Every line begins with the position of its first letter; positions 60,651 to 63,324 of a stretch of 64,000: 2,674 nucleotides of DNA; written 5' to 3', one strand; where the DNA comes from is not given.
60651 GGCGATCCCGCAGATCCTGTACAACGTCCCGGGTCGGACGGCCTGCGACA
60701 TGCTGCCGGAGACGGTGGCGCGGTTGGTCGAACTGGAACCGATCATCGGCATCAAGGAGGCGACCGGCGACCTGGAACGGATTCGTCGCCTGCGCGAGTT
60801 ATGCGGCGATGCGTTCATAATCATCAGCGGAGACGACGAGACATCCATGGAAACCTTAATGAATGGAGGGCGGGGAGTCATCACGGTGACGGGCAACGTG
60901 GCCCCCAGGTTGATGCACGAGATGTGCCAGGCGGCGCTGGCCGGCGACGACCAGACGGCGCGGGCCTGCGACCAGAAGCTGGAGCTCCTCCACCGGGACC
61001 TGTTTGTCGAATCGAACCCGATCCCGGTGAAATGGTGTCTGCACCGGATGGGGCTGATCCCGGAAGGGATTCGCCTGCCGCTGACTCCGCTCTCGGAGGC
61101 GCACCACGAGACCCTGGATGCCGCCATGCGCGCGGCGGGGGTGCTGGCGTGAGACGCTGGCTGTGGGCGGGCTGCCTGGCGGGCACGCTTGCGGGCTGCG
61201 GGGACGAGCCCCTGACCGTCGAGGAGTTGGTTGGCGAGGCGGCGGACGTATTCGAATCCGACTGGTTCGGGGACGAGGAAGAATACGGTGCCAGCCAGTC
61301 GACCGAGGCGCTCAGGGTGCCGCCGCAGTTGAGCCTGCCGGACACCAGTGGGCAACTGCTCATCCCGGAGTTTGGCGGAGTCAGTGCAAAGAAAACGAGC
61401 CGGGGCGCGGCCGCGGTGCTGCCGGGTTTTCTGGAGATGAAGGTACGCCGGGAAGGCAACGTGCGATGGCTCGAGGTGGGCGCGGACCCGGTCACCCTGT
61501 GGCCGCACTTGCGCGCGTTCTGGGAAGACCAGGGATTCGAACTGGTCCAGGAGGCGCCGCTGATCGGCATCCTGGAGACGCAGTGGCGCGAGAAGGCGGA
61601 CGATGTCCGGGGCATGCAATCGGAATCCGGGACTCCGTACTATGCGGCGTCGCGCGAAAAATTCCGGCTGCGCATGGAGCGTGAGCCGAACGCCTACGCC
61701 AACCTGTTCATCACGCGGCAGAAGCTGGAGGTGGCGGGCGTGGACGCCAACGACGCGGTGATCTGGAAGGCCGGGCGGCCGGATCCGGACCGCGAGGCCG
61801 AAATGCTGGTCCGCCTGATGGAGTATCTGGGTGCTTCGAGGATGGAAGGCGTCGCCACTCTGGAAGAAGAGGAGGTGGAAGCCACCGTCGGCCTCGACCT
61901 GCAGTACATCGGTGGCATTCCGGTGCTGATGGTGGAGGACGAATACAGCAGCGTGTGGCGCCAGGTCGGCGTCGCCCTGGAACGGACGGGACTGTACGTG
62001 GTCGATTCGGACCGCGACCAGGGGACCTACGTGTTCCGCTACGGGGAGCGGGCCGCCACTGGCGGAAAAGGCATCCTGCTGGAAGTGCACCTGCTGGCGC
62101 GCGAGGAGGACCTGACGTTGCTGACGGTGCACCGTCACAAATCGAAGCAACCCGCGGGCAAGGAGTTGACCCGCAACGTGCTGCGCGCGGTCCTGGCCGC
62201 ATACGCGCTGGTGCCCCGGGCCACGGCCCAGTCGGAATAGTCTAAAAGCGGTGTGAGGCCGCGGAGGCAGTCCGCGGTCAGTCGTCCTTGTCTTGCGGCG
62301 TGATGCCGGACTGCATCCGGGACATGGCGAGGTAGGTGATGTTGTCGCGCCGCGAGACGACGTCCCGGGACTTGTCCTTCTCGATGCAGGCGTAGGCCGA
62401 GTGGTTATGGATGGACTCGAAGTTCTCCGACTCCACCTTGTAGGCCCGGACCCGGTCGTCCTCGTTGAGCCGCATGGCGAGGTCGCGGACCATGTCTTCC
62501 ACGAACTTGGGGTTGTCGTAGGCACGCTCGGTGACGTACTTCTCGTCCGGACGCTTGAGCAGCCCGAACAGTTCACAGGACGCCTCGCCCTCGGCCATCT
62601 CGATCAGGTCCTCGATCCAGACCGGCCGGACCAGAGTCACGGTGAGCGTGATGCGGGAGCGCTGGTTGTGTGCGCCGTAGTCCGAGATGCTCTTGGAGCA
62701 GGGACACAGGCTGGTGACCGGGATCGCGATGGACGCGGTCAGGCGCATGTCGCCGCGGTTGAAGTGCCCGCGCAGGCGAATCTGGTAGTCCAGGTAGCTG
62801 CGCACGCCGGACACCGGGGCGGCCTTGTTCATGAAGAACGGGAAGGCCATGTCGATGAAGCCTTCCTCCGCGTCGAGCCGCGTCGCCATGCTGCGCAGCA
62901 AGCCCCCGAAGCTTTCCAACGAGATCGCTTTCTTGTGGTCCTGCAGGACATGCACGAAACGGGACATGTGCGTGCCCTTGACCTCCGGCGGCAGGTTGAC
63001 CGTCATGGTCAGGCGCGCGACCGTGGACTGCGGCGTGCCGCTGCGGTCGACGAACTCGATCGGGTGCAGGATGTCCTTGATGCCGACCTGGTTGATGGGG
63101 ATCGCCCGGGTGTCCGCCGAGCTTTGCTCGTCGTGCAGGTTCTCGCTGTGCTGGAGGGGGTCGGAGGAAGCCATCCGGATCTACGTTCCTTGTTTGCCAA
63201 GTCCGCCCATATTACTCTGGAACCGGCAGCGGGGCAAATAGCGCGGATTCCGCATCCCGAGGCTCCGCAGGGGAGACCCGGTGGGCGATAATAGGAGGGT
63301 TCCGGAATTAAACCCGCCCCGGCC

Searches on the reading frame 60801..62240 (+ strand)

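Call 41: search_protein_families(library=pfam, max_evalue=0.00001, proteins=[window:60801-62240:+])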
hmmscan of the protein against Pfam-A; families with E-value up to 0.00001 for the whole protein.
window:60801-62240:+ (479 aa): 1 family
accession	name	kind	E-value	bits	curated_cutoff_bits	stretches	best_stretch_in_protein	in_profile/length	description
PF06804.17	Lipoprotein_18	-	3.6e-28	98.9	25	1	161-417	1-264/323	NlpB/DapX lipoprotein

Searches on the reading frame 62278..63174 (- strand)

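Call 41: search_protein_families(library=pfam, max_evalue=0.00001, proteins=[window:62278-63174:-])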
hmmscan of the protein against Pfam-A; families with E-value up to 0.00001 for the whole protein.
window:62278-63174:- (298 aa): 1 family
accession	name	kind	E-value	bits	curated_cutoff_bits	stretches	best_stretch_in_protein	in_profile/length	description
PF02649.19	GCHY-1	-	1.4e-92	310.3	25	1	13-262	1-260/260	Type I GTP cyclohydrolase folE2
